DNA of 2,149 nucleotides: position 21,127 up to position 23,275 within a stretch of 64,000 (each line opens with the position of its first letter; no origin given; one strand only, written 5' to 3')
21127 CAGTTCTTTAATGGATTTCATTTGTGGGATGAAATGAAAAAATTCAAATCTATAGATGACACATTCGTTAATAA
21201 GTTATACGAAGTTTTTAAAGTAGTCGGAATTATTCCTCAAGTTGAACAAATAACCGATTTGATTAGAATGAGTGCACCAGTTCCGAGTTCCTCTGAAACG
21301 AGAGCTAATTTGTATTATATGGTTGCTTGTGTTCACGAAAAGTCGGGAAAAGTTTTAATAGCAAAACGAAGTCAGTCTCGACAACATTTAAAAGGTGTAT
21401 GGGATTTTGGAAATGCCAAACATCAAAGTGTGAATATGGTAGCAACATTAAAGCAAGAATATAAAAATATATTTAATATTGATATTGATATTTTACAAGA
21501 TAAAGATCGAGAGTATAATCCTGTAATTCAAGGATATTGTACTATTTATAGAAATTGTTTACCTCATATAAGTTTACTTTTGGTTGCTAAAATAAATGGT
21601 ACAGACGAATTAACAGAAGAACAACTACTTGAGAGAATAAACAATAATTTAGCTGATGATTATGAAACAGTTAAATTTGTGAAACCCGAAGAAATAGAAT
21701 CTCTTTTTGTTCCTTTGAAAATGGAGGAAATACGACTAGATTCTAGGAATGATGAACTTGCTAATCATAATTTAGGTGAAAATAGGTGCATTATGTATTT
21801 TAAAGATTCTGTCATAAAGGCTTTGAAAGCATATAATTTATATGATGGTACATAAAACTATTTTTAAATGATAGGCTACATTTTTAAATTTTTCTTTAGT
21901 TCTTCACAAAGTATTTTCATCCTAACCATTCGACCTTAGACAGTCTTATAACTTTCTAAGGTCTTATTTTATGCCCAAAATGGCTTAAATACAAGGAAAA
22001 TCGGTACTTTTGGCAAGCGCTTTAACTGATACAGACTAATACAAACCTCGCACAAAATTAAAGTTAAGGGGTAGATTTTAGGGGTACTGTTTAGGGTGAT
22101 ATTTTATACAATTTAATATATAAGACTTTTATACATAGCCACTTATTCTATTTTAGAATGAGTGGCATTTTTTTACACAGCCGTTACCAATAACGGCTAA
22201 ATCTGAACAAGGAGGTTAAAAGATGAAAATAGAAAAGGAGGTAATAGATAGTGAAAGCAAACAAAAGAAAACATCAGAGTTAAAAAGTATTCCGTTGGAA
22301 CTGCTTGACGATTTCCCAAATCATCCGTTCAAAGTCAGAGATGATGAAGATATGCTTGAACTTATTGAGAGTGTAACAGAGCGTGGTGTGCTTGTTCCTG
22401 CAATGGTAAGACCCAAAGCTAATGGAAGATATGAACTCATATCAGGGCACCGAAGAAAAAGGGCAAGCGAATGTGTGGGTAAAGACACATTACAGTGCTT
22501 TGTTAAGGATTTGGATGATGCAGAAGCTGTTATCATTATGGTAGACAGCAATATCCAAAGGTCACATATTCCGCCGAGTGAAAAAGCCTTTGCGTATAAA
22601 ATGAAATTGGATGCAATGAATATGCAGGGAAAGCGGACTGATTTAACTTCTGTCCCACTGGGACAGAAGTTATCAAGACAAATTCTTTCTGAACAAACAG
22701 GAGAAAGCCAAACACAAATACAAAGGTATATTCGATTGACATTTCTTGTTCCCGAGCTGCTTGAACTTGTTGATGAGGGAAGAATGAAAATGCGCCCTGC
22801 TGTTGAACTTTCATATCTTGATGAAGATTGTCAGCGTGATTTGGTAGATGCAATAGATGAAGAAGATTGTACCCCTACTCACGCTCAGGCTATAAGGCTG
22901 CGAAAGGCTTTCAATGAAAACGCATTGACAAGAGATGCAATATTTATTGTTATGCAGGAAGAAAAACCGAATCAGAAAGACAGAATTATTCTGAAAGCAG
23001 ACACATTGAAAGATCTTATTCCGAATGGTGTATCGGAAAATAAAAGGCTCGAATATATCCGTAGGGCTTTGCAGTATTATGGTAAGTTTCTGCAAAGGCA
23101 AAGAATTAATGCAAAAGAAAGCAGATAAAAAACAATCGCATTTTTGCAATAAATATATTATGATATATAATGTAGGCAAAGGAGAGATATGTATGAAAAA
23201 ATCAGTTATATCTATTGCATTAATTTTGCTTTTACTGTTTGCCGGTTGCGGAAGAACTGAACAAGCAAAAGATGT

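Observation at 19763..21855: Stand-alone two-gene module: ImmA-like protease coupled to a cyclase-like/Nudix-like fusion protein (candidate novel nucleotide-signalling or defence system)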

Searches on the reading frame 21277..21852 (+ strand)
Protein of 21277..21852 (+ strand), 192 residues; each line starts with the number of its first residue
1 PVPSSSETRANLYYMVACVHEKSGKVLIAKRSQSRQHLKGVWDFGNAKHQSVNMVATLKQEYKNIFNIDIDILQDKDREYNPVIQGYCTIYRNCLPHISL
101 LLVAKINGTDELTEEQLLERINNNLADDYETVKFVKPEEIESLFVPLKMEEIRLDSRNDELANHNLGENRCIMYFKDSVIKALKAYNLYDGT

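Call 57: search_solved_structures(query=A2, max_evalue=1, show_alignments=2)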
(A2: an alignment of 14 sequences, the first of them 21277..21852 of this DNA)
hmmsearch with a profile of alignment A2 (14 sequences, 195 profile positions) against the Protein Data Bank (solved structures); distinct sequences matched with E-value up to 1: 22.
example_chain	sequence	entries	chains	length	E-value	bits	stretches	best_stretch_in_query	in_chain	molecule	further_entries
3hhj_A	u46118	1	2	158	7.5e-05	25.8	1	10-72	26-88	Mutator mutT protein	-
5x1x_A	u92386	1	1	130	9.2e-05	25.5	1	18-73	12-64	Mutator mutT protein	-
3ees_A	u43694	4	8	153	0.00014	24.8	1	16-73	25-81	Probable pyrophosphohydrolase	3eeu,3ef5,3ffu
2rrk_A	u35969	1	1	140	0.00093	22.2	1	15-73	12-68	CTP pyrophosphohydrolase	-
4v14_A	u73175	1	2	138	0.002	21.1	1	7-71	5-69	MUTATOR MUTT PROTEIN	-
3r03_A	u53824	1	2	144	0.015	18.2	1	15-70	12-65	NUDIX hydrolase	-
1f80_A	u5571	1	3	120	0.033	17.1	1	29-104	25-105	HOLO-(ACYL CARRIER PROTEIN) SYNTHASE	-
3hyq_A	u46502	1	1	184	0.13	15.2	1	10-72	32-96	Isopentenyl-diphosphate Delta-isomerase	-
1f7l_A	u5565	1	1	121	0.17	14.9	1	29-102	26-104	HOLO-(ACYL CARRIER PROTEIN) SYNTHASE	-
1f7t_A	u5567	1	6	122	0.17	14.8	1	29-102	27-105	HOLO-(ACYL CARRIER PROTEIN) SYNTHASE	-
7syc_A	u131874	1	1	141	0.25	14.3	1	6-72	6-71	7,8-dihydro-8-oxoguanine-triphosphatase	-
7s54_A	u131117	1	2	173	0.5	13.3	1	69-127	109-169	Class A sortase, sortase A chimera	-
3g0q_A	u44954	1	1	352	0.57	13.1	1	13-73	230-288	A/G-specific adenine glycosylase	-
1rrq_A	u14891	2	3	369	0.62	13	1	13-73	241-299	MutY | A/G-specific adenine glycosylase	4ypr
8dwe_A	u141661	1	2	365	0.62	13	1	13-73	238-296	Adenine DNA glycosylase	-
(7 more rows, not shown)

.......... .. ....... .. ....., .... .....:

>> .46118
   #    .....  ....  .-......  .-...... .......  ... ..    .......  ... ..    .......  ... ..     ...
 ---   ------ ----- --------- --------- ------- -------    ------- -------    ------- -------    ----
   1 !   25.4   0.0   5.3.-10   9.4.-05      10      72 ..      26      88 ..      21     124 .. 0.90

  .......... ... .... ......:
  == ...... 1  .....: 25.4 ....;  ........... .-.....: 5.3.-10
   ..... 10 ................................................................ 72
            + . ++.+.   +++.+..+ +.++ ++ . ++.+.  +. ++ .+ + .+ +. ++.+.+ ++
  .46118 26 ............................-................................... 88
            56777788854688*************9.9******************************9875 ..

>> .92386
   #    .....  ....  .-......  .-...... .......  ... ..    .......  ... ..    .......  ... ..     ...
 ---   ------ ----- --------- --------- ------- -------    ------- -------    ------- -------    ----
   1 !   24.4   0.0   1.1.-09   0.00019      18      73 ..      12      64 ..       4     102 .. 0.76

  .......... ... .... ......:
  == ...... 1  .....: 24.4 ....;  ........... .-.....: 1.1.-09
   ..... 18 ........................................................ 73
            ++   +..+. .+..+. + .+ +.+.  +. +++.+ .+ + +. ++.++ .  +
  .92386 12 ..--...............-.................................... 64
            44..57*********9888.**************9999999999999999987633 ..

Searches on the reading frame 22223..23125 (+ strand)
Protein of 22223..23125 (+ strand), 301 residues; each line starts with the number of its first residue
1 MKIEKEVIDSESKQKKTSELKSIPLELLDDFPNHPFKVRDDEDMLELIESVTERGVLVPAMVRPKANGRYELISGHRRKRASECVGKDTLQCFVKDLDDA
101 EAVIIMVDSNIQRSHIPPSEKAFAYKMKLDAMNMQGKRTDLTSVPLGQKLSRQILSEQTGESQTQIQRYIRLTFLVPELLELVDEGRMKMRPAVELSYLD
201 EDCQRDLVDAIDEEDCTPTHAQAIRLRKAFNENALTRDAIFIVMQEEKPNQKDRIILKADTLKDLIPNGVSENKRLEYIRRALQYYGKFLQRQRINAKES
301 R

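Call 48: search_protein_families(library=pfam, proteins=[window:22223-23125:+], max_evalue=0.001)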
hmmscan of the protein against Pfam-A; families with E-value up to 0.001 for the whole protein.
window:22223-23125:+ (301 aa): 2 families
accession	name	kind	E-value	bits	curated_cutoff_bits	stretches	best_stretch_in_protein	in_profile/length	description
PF02195.25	ParB_N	-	5.3e-17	62.1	26.3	1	19-112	2-95/95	ParB N-terminal domain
PF17762.8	HTH_ParB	-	5.6e-06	26.9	22.6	1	149-217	20-89/102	ParB HTH domain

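Call 77: find_homologous_proteins(query=window:22223-23125:+, max_evalue=1e-40)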
Query window:22223-23125:+ (301 aa): 7997 proteins with E <= 1e-40 among 8000 candidates; the best 120 are listed.
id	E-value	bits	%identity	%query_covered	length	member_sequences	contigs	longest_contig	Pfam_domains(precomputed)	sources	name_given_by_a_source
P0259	7.6e-186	634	97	100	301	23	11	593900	PF17762.9,PF02195.27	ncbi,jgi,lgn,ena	-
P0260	1.5e-176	604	93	100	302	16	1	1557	PF02195.27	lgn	-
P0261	9.1e-175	598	93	100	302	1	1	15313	PF02195.27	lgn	-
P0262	1.7e-173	594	91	100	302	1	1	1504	PF17762.9,PF02195.27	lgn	-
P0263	2.6e-173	593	92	100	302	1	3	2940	PF02195.27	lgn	-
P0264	2.2e-172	590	90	100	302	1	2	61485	PF17762.9,PF02195.27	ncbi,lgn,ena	-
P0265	6.6e-172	588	91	100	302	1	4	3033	PF02195.27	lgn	-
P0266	6.6e-172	588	92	99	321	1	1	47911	PF17762.9,PF02195.27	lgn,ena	-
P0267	2.3e-171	587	90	100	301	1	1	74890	PF02195.27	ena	-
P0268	2.3e-171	587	90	100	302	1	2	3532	PF02195.27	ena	-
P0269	4.4e-171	586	90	100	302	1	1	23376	PF02195.27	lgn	-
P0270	6.7e-171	585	90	100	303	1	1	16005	PF17762.9,PF02195.27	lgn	-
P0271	1.1e-169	581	90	100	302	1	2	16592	PF02195.27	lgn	-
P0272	2.6e-169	580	90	100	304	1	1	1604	PF17762.9,PF02195.27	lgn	-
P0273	2.7e-169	580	89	100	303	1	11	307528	PF17762.9,PF02195.27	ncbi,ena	-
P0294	7.0e-160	549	85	99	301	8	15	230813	PF17762.9,PF02195.27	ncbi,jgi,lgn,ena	-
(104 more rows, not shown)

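Call 79: find_encoding_contigs(protein=P0294, flank=6000, max_places=5)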
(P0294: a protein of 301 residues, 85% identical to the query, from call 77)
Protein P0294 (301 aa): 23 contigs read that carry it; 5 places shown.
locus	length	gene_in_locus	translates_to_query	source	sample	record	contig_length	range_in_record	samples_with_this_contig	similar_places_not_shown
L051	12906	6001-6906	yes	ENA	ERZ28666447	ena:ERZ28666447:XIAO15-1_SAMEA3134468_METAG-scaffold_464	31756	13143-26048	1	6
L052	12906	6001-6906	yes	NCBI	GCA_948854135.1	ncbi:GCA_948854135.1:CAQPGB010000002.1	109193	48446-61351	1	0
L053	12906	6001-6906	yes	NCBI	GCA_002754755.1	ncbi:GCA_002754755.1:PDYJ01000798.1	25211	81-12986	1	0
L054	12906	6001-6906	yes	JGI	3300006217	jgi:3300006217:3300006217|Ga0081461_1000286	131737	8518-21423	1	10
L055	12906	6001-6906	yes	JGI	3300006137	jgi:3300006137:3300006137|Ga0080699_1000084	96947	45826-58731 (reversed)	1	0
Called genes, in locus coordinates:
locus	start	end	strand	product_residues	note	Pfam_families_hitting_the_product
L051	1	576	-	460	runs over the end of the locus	PF00483:NTP_transferase, PF01128:IspD (weak), PF02348:CTP_transf_3 (weak), PF12804:NTP_transf_3, PF25084:LbH_EIF2B, PF00132:Hexapep (weak), PF25087:GMPPB_C (weak), PF00132:Hexapep, +1 more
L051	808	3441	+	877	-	PF01326:PPDK_N, PF00391:PEP-utilizers, PF02896:PEP-utilizers_C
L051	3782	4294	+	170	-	PF06114:Peptidase_M78 (weak)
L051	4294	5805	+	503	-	-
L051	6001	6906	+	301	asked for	PF02195:ParB_N, PF17762:HTH_ParB (faint)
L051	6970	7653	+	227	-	-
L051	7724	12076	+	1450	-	PF08341:TED, PF13620:CarboxypepD_reg (faint), PF17802:SpaA, PF18202:TQ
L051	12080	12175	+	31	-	-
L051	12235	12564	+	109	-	-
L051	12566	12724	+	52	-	-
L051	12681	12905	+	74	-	-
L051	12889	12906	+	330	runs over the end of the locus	-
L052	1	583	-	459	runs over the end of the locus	PF00483:NTP_transferase, PF01128:IspD (weak), PF02348:CTP_transf_3 (weak), PF12804:NTP_transf_3, PF14602:Hexapep_2 (faint), PF25084:LbH_EIF2B, PF25087:GMPPB_C (faint), PF00132:Hexapep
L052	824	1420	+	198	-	-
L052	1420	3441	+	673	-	PF01326:PPDK_N, PF00391:PEP-utilizers, PF02896:PEP-utilizers_C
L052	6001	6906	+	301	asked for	PF02195:ParB_N, PF17762:HTH_ParB (faint)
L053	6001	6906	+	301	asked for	PF02195:ParB_N, PF17762:HTH_ParB (faint)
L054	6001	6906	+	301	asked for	PF02195:ParB_N, PF17762:HTH_ParB (faint)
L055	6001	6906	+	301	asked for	PF02195:ParB_N, PF17762:HTH_ParB (faint)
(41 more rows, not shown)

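Call 80: find_encoding_contigs(protein=P0259, flank=6000, max_places=5)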
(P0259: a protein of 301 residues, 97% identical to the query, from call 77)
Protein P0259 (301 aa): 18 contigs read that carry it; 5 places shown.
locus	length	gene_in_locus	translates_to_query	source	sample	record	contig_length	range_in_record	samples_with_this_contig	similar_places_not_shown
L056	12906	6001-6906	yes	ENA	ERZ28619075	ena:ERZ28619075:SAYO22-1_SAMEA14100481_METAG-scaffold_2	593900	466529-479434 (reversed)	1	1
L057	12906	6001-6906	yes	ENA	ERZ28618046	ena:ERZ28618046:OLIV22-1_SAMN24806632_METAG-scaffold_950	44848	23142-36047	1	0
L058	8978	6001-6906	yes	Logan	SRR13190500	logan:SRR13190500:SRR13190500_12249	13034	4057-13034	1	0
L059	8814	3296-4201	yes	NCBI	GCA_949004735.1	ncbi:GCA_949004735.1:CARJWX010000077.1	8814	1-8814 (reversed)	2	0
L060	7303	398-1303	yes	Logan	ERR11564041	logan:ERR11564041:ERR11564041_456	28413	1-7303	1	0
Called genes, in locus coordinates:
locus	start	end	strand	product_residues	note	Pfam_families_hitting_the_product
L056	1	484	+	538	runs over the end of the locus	PF06418:CTP_synth_N, PF00117:GATase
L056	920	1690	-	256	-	PF00290:Trp_syntA, PF01884:PcrB (weak), PF03437:BtpA (weak), PF00977:His_biosynth (weak)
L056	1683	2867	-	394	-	PF00291:PALP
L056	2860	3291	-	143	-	PF00697:PRAI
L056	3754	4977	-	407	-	PF03990:DUF348 (weak), PF07501:G5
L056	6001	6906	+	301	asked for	PF02195:ParB_N, PF17762:HTH_ParB (faint)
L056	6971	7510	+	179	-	-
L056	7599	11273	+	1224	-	PF17802:SpaA, PF18202:TQ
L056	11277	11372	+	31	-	-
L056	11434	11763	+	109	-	-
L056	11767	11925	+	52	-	-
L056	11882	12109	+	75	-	-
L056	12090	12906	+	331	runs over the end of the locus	-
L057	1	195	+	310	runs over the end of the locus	-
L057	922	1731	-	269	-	PF00290:Trp_syntA, PF01884:PcrB (faint), PF00977:His_biosynth (faint), PF03437:BtpA (weak)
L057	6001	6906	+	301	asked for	PF02195:ParB_N, PF17762:HTH_ParB (faint)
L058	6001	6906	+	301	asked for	PF02195:ParB_N, PF17762:HTH_ParB (faint)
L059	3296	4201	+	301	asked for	PF02195:ParB_N, PF17762:HTH_ParB (faint)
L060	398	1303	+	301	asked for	PF02195:ParB_N, PF17762:HTH_ParB (faint)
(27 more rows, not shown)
